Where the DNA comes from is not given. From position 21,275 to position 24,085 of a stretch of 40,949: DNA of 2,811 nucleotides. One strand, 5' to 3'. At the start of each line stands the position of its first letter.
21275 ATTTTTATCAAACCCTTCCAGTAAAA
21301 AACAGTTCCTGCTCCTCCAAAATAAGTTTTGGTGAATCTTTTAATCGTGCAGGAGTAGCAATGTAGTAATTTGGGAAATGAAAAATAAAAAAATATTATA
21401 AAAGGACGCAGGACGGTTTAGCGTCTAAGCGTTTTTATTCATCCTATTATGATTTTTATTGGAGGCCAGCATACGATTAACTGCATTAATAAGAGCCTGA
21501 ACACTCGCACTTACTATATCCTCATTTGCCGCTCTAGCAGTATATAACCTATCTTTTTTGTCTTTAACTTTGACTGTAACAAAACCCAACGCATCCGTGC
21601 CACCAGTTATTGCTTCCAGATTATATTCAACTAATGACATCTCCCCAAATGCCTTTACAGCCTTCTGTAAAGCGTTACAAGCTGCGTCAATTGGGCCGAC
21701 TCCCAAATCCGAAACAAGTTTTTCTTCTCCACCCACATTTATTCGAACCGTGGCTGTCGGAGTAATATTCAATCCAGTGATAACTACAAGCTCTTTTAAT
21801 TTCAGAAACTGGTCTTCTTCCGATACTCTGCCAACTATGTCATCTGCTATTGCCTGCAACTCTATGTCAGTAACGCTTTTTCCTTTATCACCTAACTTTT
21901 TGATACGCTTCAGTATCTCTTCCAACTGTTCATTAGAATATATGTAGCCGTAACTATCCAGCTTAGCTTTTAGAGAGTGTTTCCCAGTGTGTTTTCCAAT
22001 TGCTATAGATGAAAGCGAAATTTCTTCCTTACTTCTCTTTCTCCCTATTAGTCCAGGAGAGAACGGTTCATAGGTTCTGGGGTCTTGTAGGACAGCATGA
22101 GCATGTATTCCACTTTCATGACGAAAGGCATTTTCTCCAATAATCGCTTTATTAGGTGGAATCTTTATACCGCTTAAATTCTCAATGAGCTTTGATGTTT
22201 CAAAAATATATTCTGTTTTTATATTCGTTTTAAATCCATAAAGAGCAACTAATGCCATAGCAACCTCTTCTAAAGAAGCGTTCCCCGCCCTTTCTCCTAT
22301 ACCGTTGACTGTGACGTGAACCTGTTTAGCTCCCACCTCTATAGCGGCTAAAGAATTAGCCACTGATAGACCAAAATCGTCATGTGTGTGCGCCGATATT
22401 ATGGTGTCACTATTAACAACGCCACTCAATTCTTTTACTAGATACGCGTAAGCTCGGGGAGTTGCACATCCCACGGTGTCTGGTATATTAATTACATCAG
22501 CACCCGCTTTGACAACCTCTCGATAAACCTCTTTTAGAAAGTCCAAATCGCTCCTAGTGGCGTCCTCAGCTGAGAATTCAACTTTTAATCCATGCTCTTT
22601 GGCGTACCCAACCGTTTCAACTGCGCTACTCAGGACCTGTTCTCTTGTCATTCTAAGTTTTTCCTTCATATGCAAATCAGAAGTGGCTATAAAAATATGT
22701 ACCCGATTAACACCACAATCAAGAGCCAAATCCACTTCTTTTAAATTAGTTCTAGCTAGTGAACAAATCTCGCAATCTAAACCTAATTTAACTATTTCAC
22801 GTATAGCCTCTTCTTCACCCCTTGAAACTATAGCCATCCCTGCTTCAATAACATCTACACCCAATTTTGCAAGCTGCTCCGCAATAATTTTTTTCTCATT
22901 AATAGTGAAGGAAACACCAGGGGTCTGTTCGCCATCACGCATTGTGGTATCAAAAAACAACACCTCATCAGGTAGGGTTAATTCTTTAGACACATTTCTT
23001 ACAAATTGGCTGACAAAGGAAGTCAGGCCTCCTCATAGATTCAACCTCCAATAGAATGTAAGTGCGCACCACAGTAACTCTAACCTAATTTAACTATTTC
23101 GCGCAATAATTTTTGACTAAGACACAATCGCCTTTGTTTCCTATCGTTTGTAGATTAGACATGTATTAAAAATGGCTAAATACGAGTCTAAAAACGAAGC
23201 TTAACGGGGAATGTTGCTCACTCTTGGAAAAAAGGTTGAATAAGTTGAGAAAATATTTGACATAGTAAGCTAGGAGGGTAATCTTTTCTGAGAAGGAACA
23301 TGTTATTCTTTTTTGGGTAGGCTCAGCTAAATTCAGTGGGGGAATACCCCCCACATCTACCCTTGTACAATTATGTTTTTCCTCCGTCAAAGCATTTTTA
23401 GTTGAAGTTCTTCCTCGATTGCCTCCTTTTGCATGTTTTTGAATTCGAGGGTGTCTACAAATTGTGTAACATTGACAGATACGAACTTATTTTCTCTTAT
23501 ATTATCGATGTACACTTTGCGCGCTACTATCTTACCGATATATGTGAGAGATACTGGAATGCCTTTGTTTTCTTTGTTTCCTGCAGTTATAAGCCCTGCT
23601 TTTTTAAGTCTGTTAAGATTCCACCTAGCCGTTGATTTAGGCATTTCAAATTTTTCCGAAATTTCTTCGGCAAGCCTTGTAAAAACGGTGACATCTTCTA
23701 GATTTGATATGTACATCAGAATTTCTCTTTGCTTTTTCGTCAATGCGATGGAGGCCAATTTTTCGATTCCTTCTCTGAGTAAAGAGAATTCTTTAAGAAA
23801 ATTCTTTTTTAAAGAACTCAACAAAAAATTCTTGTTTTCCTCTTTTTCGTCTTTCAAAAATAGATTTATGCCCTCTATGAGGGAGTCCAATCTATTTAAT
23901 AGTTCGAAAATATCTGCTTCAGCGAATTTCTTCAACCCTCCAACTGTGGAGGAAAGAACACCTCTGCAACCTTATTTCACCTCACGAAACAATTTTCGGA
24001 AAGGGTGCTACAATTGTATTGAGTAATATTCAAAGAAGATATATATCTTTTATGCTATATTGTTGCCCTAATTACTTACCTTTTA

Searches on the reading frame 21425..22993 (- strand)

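Call 31: search_protein_families(library=pfam, proteins=[window:21425-22993:-], max_evalue=0.001)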
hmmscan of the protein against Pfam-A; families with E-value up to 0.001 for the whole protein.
window:21425-22993:- (522 aa): 3 families
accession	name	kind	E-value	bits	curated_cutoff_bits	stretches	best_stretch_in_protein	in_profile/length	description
PF00682.25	HMGL-like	-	1.6e-89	300.2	29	1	11-270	2-260/260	HMGL-like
PF08502.15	LeuA_dimer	-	5.9e-33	114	24.9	1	374-509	2-131/131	LeuA allosteric (dimerisation) domain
PF22617.1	HCS_D2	-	3.1e-25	88.8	27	1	284-372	1-82/82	Homocitrate synthase post-HMGL domain-like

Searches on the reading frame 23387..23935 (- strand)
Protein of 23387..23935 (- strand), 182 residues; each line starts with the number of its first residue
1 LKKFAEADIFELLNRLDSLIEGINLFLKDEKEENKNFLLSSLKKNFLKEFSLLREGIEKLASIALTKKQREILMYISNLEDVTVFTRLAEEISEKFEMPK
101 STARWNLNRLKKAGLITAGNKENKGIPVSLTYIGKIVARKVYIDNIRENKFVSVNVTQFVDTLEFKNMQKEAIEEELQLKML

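Call 31: search_protein_families(library=pfam, proteins=[window:23387-23935:-], max_evalue=0.001)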
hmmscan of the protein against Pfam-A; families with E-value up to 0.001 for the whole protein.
window:23387-23935:- (182 aa): 4 families
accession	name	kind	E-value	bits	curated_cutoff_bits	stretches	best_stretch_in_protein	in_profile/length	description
PF12840.13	HTH_20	-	1.5e-05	25.3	27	1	88-117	20-49/51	Helix-turn-helix domain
PF13412.12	HTH_24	-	0.00073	19.5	21.9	0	91-117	22-48/48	Winged helix-turn-helix DNA-binding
PF01022.26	HTH_5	-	0.0009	19.5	22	0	90-117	19-46/47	Bacterial regulatory protein, arsR family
PF12802.13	MarR_2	-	0.001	19.7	27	0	66-117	4-51/61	MarR family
